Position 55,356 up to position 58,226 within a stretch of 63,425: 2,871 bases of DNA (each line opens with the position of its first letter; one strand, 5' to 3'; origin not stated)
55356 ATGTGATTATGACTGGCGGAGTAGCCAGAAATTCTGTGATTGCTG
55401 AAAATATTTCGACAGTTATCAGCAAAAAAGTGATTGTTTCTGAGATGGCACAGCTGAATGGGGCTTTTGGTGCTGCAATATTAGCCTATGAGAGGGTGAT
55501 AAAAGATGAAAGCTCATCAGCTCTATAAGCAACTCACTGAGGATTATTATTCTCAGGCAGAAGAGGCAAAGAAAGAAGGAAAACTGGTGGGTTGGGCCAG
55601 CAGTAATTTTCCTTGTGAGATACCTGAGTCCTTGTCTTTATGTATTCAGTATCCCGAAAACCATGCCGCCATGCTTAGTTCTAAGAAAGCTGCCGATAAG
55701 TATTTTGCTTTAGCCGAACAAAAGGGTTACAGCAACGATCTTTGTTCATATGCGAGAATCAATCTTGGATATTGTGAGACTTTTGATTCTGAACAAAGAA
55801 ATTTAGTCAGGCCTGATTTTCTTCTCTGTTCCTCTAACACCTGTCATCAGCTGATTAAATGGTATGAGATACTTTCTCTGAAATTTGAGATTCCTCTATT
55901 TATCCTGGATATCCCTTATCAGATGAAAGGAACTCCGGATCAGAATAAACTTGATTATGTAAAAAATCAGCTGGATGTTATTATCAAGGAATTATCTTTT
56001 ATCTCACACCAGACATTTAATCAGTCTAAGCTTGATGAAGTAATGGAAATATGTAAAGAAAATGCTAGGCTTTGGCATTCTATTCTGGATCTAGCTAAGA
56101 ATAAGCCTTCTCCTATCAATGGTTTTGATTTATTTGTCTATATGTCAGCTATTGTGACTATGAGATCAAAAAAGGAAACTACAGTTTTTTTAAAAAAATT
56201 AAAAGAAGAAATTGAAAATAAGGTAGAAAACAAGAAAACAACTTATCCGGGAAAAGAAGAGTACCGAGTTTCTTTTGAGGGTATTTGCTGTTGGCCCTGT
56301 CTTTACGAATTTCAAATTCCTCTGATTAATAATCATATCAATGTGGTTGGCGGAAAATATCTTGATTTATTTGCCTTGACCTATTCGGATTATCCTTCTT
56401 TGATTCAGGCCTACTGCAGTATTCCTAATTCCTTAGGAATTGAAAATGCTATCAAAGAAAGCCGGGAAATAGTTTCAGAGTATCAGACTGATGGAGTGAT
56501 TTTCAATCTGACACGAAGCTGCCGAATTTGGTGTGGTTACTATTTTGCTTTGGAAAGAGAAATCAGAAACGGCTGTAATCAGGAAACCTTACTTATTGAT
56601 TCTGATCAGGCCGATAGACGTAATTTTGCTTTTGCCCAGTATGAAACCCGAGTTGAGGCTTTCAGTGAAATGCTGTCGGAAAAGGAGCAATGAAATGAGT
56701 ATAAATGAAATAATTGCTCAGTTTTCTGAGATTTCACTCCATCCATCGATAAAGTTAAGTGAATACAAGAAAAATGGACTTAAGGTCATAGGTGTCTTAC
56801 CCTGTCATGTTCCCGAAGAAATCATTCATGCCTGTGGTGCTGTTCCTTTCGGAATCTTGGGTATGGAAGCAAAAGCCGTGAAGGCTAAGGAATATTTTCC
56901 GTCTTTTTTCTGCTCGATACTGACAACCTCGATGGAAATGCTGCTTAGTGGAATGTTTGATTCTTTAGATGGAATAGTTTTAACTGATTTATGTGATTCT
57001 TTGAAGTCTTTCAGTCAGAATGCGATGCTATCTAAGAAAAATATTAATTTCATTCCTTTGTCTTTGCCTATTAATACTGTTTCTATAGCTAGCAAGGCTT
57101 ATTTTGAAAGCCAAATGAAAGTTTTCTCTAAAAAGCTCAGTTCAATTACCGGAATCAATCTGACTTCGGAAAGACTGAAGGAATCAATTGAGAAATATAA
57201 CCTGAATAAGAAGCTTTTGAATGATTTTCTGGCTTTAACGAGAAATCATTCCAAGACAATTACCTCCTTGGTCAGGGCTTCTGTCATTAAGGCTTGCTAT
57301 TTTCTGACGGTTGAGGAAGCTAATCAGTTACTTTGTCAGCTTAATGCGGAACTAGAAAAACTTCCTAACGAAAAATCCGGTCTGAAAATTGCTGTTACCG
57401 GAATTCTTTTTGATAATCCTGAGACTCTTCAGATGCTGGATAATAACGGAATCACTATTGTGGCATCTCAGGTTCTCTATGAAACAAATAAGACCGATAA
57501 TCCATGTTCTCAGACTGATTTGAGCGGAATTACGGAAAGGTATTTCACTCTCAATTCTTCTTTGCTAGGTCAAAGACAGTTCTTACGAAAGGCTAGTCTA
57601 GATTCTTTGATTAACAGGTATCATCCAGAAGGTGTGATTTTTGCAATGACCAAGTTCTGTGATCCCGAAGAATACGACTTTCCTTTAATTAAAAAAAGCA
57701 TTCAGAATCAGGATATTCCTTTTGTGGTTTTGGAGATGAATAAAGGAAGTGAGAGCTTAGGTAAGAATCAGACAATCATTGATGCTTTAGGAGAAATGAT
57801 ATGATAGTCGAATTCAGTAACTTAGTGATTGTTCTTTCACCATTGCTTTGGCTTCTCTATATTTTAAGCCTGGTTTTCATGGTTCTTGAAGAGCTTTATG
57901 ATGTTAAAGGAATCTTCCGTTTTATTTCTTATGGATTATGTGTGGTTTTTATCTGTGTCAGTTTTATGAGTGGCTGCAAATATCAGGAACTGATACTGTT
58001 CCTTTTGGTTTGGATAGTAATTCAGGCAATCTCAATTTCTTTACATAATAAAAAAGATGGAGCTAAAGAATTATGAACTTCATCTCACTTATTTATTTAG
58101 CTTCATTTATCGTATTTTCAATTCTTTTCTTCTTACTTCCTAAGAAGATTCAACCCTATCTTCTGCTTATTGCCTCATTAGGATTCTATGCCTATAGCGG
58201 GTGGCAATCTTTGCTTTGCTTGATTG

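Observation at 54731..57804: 2-hydroxyacyl-CoA-dehydratase-type enzyme placed to act on a carrier-protein thioester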

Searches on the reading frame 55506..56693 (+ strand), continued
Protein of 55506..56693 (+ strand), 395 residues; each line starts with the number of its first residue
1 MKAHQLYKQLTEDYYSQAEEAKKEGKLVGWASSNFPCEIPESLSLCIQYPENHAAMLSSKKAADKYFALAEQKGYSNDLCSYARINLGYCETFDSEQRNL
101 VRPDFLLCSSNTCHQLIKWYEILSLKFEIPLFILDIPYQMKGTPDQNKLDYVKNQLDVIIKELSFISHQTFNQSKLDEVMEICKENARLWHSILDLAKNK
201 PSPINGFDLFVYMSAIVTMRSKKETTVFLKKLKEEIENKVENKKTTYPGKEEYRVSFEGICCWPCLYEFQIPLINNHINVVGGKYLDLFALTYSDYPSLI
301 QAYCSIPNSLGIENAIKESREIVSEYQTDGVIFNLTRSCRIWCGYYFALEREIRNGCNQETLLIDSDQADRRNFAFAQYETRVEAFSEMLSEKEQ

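Call 46: find_encoding_contigs(protein=P0010, flank=10000, max_places=2)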
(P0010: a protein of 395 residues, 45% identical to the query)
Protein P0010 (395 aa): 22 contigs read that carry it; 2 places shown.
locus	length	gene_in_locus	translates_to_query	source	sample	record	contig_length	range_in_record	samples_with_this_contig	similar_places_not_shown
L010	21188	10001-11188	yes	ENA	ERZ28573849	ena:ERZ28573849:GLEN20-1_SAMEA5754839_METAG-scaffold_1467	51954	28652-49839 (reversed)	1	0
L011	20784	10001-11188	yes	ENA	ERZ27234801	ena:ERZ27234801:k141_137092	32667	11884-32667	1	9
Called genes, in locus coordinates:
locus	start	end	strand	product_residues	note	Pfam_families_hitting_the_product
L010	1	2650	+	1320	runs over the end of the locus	PF01915:Glyco_hydro_3_C (weak), PF14310:Fn3-like, PF00933:Glyco_hydro_3, PF05345:He_PIG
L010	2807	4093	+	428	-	PF09479:Flg_new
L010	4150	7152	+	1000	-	PF01915:Glyco_hydro_3_C, PF00933:Glyco_hydro_3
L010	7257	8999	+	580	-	PF21211:FkbH_N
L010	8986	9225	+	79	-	-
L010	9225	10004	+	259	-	PF01869:BcrAD_BadFG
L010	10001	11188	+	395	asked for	PF06050:HGD-D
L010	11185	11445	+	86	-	-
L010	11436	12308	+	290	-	PF06050:HGD-D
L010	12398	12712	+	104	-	-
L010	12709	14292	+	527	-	PF03062:MBOAT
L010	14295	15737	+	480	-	PF13306:LRR_5 (weak)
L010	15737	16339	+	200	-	-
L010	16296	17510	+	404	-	PF13306:LRR_5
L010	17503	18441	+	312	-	PF02129:Peptidase_S15 (weak), PF06500:FrsA-like (faint), PF00561:Abhydrolase_1, PF02230:Abhydrolase_2 (faint), PF12146:Hydrolase_4, PF12697:Abhydrolase_6 (weak), PF00326:Peptidase_S9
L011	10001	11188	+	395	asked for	PF06050:HGD-D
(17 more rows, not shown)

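Call 47: find_encoding_contigs(protein=P0008, flank=10000, max_places=1)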
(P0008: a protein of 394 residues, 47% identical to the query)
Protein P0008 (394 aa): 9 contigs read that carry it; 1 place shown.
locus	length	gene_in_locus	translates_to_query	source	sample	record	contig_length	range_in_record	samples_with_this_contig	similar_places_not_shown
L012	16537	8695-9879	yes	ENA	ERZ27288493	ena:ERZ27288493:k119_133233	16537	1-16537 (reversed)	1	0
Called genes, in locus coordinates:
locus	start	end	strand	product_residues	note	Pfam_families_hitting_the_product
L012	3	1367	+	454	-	?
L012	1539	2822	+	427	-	PF09479:Flg_new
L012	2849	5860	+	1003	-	PF01915:Glyco_hydro_3_C, PF00933:Glyco_hydro_3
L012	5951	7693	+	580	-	PF21211:FkbH_N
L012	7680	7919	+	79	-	-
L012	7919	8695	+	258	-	PF01869:BcrAD_BadFG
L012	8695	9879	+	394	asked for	PF06050:HGD-D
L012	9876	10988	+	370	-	PF06050:HGD-D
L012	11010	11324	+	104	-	-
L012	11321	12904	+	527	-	PF03062:MBOAT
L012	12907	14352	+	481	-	PF13306:LRR_5 (weak)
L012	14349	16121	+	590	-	PF13306:LRR_5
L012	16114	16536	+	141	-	?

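Call 48: find_encoding_contigs(protein=P0005, flank=10000, max_places=1)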
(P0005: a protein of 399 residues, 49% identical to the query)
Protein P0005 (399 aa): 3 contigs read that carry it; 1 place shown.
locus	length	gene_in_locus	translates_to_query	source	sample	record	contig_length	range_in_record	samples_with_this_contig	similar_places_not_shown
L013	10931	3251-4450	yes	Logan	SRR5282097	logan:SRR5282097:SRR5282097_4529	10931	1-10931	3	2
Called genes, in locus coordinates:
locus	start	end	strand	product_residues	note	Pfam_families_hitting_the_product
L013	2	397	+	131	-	?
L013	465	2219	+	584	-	PF21211:FkbH_N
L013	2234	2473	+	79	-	-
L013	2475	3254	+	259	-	PF01869:BcrAD_BadFG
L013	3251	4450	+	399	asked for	PF06050:HGD-D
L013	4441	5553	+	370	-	PF06050:HGD-D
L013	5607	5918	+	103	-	-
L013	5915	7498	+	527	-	PF03062:MBOAT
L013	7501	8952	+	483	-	PF13306:LRR_5 (weak)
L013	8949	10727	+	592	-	PF09479:Flg_new (weak), PF13306:LRR_5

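Call 71: search_protein_representatives(protein=window:55506-56693:+)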
Query: 395 residues. Proteins with E-value up to 0.001 (for the whole library): 1381; up to 1e-10: 657; up to 1e-30: 156. The best 150 are listed.
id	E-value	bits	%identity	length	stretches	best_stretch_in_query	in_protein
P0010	2.9e-121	421.8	46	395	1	1-392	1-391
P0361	4.2e-97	342.2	39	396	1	1-390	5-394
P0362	1.7e-87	310.6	37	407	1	4-391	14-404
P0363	2.2e-85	303.7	38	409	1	7-393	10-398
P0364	1.1e-81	291.5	36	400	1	2-390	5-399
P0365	4.4e-79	282.9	36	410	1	3-393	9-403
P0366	4.1e-76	273.1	35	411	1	5-391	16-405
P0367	3.4e-74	266.8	43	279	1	116-392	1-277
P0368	5.1e-68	246.5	31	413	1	6-391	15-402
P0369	2.0e-65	237.9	34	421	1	13-392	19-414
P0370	1.3e-64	235.3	37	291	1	69-353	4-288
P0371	1.9e-62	228.1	35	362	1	49-393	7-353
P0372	4.4e-59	217.1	33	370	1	27-391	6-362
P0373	4.4e-58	213.8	32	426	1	2-391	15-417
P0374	1.9e-56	208.4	38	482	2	96-292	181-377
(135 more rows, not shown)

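Call 83: search_protein_families(library=pfam, proteins=[L002:17612-18487:+, L004:6664-7281:+], max_evalue=0.001)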
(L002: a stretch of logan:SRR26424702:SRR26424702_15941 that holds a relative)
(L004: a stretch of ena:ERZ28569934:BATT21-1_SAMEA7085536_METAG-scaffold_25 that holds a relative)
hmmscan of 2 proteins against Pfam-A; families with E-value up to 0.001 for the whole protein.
L002:17612-18487:+ (291 aa): 6 families
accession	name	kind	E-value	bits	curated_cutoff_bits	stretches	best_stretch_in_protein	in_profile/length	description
PF12146.15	Hydrolase_4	-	6.5e-17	62.1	27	1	36-139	3-106/239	Serine aminopeptidase, S33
PF00561.26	Abhydrolase_1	-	1.4e-12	48.3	25.8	1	39-136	2-96/245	alpha/beta hydrolase fold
PF00326.27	Peptidase_S9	-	8.3e-11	42.2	22.6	1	88-249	42-197/213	Prolyl oligopeptidase family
PF12697.13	Abhydrolase_6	-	3.6e-07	31.5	26.3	1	40-151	1-109/217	Alpha/beta hydrolase family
PF02129.25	Peptidase_S15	-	0.00014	22.1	23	0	56-148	46-134/262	X-Pro dipeptidyl-peptidase (S15 family)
PF02230.22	Abhydrolase_2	-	0.00081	19.7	23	0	32-56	9-32/217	Phospholipase/Carboxylesterase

L004:6664-7281:+ (205 aa): 0 families

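Call 86: find_encoding_contigs(protein=P0014, flank=7000, max_places=1)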
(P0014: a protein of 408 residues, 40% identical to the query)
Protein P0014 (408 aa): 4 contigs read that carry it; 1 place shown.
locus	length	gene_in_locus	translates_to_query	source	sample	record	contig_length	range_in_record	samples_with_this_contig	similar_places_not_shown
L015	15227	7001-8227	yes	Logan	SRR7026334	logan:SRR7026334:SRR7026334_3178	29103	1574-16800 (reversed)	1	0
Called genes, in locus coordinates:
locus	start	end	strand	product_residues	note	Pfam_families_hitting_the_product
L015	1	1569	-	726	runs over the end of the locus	PF06723:MreB_Mbl (faint), PF11104:PilM_2 (weak), PF14450:FtsA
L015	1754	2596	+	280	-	PF02645:DegV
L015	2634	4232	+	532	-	PF02734:Dak2, PF21645:FakA-like_M, PF13684:FakA-like_C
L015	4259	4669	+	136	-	PF06803:DUF1232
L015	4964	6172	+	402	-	PF02515:CoA_transf_3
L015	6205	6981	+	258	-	PF01869:BcrAD_BadFG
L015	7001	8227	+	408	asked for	PF06050:HGD-D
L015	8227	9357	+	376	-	PF06050:HGD-D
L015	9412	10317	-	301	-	PF00126:HTH_1, PF03466:LysR_substrate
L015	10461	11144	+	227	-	-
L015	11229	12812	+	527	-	PF00501:AMP-binding, PF13193:AMP-binding_C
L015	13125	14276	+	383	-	-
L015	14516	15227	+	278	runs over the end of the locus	PF00015:MCPsignal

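Call 87: find_encoding_contigs(protein=P0017, flank=7000, max_places=1)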
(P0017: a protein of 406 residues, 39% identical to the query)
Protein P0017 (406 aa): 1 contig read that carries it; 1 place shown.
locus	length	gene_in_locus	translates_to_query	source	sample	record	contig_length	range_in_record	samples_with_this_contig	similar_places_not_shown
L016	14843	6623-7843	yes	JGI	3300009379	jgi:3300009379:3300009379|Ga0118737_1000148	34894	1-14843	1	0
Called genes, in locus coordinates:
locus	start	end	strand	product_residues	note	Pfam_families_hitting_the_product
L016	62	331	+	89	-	PF05534:HicB (weak)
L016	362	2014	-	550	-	-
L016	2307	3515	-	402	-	PF02771:Acyl-CoA_dh_N, PF02770:Acyl-CoA_dh_M, PF00441:Acyl-CoA_dh_1, PF08028:Acyl-CoA_dh_2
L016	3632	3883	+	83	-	-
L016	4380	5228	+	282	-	PF01869:BcrAD_BadFG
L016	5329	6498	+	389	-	-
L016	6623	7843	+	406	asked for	PF06050:HGD-D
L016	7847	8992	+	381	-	PF06050:HGD-D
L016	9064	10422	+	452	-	PF02550:AcetylCoA_hydro, PF13336:AcetylCoA_hyd_C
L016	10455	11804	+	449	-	PF00455:DeoRC (faint), PF02550:AcetylCoA_hydro, PF13336:AcetylCoA_hyd_C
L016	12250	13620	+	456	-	PF00989:PAS, PF08448:PAS_4 (weak), PF13426:PAS_9 (weak), PF00158:Sigma54_activat, PF14532:Sigma54_activ_2, PF25601:AAA_lid_14, PF18024:HTH_50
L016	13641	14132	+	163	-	PF03061:4HBT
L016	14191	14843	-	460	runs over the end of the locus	-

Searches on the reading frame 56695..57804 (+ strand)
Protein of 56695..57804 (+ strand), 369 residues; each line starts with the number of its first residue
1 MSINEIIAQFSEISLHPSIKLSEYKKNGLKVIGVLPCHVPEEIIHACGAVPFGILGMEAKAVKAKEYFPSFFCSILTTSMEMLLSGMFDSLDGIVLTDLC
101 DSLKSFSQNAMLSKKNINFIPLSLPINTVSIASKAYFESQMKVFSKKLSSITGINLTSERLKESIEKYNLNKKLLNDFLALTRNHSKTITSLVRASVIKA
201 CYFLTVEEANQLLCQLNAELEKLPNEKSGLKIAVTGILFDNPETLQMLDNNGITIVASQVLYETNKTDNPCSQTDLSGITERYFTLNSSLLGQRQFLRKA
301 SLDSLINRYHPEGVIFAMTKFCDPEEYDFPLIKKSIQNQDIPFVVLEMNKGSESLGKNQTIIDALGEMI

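Call 4: search_protein_families(library=pfam, proteins=[window:56695-57804:+], max_evalue=0.01)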
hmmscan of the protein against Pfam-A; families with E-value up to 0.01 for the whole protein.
window:56695-57804:+ (369 aa): 1 family
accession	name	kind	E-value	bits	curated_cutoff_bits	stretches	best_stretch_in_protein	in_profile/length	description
PF06050.19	HGD-D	-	1.3e-62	212.8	28.4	1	37-369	2-342/342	2-hydroxyglutaryl-CoA dehydratase, D-component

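Call 8: search_solved_structures(query=window:56695-57804:+, max_evalue=0.01, show_alignments=3)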
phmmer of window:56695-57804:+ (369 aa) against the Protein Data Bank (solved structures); distinct sequences matched with E-value up to 0.01: 5.
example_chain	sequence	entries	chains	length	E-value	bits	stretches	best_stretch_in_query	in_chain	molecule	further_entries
3o3m_B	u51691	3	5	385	1e-67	232.2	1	5-368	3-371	beta subunit 2-hydroxyacyl-CoA dehydratase | beta-subunit 2-hydroxyacyl-CoA dehydratase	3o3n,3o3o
8s02_B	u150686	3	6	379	3.3e-23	85.8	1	26-349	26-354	BzdN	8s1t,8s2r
9g87_B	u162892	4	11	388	5.9e-21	78.4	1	10-352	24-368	3-methylbenzoyl-CoA reductase gamma subunit MbdN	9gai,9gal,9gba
6eno_A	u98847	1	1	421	1.3e-17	67.5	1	21-369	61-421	Dehydratase family protein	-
7yyl_C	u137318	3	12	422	1.3e-17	67.5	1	21-369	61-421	Dehydratase family protein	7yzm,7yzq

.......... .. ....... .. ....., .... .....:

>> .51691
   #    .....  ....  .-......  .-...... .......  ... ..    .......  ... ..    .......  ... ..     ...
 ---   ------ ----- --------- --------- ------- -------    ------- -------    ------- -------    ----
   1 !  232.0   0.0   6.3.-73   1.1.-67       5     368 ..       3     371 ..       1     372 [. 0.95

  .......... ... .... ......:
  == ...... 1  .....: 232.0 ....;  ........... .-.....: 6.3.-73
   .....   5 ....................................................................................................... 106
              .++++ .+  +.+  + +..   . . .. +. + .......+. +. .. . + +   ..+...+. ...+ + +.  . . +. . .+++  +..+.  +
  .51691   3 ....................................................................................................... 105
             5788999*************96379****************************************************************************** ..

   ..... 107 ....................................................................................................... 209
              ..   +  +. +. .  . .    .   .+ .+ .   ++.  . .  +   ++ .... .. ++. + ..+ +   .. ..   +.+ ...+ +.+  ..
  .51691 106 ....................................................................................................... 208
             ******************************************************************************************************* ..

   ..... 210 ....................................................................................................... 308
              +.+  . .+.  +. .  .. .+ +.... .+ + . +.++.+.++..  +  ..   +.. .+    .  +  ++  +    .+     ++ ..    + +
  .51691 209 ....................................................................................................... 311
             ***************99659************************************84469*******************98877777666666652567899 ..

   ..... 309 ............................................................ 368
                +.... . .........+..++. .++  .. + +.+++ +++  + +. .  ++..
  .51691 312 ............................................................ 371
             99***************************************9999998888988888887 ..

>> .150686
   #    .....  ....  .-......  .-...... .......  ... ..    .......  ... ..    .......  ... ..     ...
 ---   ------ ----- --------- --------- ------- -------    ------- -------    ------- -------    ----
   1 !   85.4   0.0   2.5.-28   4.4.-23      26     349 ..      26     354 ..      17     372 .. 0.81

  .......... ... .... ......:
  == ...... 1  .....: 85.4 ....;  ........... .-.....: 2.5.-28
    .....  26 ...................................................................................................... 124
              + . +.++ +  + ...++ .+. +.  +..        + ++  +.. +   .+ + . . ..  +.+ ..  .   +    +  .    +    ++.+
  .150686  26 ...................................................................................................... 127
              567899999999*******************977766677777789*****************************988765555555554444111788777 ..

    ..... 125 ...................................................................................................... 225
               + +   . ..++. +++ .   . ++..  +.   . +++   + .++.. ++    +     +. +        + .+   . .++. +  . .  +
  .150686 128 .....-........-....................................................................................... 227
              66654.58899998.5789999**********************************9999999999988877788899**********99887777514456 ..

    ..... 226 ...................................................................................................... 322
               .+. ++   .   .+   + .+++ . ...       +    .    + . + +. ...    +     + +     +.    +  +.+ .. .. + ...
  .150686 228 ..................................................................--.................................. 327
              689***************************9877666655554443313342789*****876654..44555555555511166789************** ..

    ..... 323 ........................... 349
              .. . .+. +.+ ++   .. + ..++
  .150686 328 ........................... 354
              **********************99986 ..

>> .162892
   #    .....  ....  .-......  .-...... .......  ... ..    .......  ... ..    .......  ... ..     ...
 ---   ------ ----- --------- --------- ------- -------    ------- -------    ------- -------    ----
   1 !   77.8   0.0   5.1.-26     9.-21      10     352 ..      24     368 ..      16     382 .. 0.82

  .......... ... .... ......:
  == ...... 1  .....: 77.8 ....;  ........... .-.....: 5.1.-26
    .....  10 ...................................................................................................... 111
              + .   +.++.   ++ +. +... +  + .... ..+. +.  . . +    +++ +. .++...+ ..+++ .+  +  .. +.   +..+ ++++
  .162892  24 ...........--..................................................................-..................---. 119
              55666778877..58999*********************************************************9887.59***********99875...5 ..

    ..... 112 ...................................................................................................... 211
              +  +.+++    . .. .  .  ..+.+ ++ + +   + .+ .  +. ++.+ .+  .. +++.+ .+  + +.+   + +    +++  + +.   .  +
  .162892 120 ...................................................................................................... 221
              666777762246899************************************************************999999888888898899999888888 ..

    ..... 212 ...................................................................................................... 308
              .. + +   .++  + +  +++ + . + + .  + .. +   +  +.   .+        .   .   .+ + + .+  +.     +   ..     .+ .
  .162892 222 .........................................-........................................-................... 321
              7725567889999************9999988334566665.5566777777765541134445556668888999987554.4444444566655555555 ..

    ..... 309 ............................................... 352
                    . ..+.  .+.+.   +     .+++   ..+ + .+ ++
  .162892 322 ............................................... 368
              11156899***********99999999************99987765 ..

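Call 18: search_protein_families(library=ncbifam, proteins=[window:56695-57804:+], max_evalue=0.001)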
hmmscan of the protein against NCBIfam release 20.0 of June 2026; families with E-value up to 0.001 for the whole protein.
window:56695-57804:+ (369 aa): 4 families
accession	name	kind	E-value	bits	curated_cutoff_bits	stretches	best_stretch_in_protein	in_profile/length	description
NF052456.1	HyiscapDhHadC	equivalog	2.2e-81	273.7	700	1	3-369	1-372/372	(R)-2-hydroxyisocaproyl-CoA dehydratase subunit beta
TIGR02263.1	benz_CoA_red_C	equivalog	2.3e-36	125.5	421.15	1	25-361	26-369/380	benzoyl-CoA reductase subunit C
NF040772.1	double_cubane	equivalog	8.8e-36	123.7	350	1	18-369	9-372/372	double-cubane-cluster-containing anaerobic reductase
TIGR03190.1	benz_CoA_bzdN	equivalog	6e-23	81.2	453.8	1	26-365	24-367/377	benzoyl-CoA reductase, bzd-type, subunit N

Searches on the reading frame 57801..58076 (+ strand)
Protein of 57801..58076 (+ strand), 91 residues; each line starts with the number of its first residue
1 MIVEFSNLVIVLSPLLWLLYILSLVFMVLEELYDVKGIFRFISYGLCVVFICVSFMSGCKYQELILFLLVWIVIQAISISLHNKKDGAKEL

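Call 4: search_protein_families(library=pfam, proteins=[window:57801-58076:+], max_evalue=0.01)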
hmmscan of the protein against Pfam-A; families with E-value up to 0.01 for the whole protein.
window:57801-58076:+ (91 aa): 0 families

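Call 18: search_protein_families(library=ncbifam, proteins=[window:57801-58076:+], max_evalue=0.001)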
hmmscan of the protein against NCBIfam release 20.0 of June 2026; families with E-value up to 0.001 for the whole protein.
window:57801-58076:+ (91 aa): 0 families

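Call 37: search_protein_families(library=pfam, proteins=[window:57801-58076:+], max_evalue=5)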
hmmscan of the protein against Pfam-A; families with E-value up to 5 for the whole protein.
window:57801-58076:+ (91 aa): 2 families
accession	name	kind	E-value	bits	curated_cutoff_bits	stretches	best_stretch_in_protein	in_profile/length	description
PF01635.23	CoV_M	-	0.12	12.1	27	1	15-61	39-83/208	Coronavirus M matrix/glycoprotein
PF11857.13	DUF3377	-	0.14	12.5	26.5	1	6-30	27-51/72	Domain of unknown function (DUF3377)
